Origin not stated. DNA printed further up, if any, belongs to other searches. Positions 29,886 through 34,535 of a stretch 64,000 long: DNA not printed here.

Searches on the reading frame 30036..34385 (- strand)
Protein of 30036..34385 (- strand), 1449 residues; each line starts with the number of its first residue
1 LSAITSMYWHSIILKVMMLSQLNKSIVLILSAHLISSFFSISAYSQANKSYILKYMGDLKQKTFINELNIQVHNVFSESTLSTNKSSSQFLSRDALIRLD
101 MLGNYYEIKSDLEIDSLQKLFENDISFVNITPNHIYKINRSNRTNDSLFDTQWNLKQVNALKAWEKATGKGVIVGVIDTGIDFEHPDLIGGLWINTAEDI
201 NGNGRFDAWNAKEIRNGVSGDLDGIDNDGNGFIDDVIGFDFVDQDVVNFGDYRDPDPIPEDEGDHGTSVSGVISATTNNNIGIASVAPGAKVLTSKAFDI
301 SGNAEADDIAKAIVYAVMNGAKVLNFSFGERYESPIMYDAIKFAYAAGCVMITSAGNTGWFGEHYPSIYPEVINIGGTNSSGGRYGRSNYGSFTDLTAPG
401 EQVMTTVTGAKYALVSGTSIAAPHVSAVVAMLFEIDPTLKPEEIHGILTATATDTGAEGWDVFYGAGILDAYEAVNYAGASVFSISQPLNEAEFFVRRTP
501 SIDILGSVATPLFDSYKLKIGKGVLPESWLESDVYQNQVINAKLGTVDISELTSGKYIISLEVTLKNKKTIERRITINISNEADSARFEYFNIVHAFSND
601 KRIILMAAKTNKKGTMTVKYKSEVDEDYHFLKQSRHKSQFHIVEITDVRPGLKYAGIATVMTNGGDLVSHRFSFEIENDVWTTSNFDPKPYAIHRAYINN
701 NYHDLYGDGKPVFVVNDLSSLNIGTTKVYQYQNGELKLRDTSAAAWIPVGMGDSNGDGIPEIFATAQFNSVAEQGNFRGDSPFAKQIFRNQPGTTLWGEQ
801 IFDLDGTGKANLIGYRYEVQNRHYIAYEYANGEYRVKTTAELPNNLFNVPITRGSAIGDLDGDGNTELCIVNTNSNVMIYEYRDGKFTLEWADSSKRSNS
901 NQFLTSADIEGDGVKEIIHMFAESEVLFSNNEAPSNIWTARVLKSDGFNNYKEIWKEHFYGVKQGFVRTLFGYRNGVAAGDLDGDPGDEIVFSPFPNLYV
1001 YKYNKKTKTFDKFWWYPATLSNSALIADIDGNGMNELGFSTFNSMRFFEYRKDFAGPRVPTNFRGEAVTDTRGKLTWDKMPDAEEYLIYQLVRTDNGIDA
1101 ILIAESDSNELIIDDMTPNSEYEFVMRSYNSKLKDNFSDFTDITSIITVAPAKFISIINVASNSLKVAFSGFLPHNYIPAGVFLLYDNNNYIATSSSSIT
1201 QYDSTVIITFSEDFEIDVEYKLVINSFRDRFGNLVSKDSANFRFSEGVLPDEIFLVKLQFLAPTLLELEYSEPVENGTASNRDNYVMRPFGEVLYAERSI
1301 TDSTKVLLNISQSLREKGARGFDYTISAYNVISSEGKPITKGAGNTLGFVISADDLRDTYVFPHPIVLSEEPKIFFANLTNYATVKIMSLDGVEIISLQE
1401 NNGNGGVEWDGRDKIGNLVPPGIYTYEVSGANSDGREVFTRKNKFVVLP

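Call 74: search_protein_families(library=ncbifam, proteins=[window:30036-34385:-], max_evalue=0.00001)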
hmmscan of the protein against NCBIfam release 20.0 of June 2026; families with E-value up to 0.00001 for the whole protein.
window:30036-34385:- (1449 aa): 7 families
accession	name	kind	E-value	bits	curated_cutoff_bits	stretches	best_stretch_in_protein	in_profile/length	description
TIGR03921.1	T7SS_mycosin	equivalog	3.1e-49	168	278.75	1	248-478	35-288/353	type VII secretion-associated serine protease mycosin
NF033595.1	denti_PrtP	equivalog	1.5e-30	106.4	300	1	324-476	342-503/606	dentilisin complex serine proteinase subunit PrtP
NF049966.1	QH_SP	equivalog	8e-19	67.9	165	1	283-458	50-217/219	subtilisin-like serine protease QhpE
TIGR03895.1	protease_PatA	subfamily_domain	8.7e-17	61.1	421.05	1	265-453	1-201/606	PatA/PatG family cyanobactin maturation protease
NF051851.1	AtpSerPepEprS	equivalog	3e-11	42.1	1700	1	338-454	214-339/988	autotransporter serine peptidase EprS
NF040809.1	germ_prot_CspBA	exception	2.2e-09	35.6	1250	0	156-364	636-830/1099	bifunctional germination protease/germinant receptor pseudoprotease CspBA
NF052506.1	PA5033_fam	subfamily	8.1e-07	28.1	100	0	977-1049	163-234/284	PA5033 family protein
